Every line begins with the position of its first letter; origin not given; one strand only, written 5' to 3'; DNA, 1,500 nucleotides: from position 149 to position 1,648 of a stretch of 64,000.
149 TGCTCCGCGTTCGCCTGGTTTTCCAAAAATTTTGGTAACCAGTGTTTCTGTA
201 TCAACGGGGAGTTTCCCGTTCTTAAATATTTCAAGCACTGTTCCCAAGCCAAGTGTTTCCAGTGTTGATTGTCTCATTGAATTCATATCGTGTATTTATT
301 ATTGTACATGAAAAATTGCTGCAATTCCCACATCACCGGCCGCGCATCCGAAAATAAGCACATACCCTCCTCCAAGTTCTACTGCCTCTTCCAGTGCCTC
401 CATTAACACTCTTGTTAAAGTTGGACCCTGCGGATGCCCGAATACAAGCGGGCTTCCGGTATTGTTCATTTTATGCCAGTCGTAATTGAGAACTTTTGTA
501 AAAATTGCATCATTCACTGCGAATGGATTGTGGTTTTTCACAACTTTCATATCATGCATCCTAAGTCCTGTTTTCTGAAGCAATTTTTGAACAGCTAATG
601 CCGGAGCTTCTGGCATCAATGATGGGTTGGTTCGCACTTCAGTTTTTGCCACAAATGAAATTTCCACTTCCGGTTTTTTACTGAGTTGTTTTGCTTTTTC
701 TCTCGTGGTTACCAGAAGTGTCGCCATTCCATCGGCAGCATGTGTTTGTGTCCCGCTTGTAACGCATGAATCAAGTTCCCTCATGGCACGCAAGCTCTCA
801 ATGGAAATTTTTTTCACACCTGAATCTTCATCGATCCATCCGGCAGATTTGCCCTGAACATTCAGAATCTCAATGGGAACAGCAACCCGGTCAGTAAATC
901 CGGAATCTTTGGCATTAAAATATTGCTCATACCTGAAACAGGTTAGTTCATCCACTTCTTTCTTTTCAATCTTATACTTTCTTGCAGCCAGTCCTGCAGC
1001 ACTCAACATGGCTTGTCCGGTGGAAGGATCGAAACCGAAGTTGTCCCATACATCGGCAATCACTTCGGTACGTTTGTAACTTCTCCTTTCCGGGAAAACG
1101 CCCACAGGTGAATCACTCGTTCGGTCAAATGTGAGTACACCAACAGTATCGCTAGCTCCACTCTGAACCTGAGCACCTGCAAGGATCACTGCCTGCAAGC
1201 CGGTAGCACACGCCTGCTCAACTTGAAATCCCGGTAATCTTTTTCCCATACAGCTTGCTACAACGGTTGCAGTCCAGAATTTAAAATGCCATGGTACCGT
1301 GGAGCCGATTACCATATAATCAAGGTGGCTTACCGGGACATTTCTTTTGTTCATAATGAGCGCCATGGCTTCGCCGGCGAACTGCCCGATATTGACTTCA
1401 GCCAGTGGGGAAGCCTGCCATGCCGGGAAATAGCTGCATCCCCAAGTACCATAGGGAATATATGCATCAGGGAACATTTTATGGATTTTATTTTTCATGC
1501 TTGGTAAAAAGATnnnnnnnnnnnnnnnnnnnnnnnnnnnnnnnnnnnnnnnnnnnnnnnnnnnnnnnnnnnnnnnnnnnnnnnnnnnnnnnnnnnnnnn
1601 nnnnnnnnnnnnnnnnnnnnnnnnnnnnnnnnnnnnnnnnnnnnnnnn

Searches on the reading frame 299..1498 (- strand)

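Call 54: search_protein_families(library=pfam, proteins=[window:299-1498:-], max_evalue=0.000001)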
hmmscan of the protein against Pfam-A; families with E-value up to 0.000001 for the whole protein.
window:299-1498:- (399 aa): 2 families
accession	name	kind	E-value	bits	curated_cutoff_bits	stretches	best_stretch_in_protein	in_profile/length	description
PF02803.24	Thiolase_C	-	1.8e-17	63.6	27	1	284-397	9-122/123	Thiolase, C-terminal domain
PF00108.29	Thiolase_N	-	1.5e-15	57.7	26.4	1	33-266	19-259/260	Thiolase, N-terminal domain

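Call 56: search_protein_families(library=ncbifam, proteins=[window:299-1498:-], max_evalue=1e-20)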
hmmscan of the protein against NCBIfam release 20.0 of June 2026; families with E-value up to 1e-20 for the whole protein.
window:299-1498:- (399 aa): 23 families
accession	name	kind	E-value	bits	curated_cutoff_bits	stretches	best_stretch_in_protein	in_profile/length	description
TIGR01930.1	AcCoA-C-Actrans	subfamily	7e-48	163.5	240.55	1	31-396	15-384/385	acetyl-CoA C-acyltransferase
NF004853.0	PRK06205.1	subfamily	3.4e-41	141.6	551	1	32-397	21-401/404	acetyl-CoA C-acetyltransferase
NF006552.0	PRK09051.1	subfamily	2.2e-38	132.5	565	1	31-396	22-392/395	beta-ketothiolase BktB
NF042999.1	bketothiol_BktB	equivalog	2.4e-33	115.9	725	1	48-397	38-392/394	beta-ketothiolase BktB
NF042967.1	AcCoAtase_PhaA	equivalog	5.5e-32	111.4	740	1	32-370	21-370/396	acetyl-CoA acetyltransferase PhaA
NF006086.0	PRK08235.1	equivalog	1e-31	110.4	526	1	86-398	77-392/393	acetyl-CoA C-acetyltransferase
NF006740.0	PRK09268.1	equivalog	9.7e-31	107.2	539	0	157-396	175-429/431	acetyl-CoA C-acetyltransferase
NF005212.0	PRK06690.1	equivalog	7.6e-29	101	498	1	63-397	49-359/363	acetyl-CoA C-acyltransferase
NF005033.0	PRK06445.1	equivalog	2.3e-28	99.4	511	1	34-396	30-392/395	acetyl-CoA C-acetyltransferase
NF005077.0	PRK06504.1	subfamily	6.5e-28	98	590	1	41-390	30-381/390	acetyl-CoA C-acetyltransferase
NF006090.0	PRK08242.1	equivalog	7.8e-27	94.4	514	0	224-396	229-399/402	acetyl-CoA C-acetyltransferase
NF005889.0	PRK07850.1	equivalog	1.1e-26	93.8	515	1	82-396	74-384/387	steroid 3-ketoacyl-CoA thiolase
NF006551.0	PRK09050.1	subfamily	1.5e-26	93.4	605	1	82-395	75-397/401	3-oxoadipyl-CoA thiolase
NF006516.0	PRK08963.1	equivalog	1.8e-26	92.9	560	0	157-398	177-435/436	acetyl-CoA C-acyltransferase FadI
NF005865.0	PRK07801.1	equivalog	2.9e-26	92.6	591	1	32-390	21-373/382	acetyl-CoA C-acetyltransferase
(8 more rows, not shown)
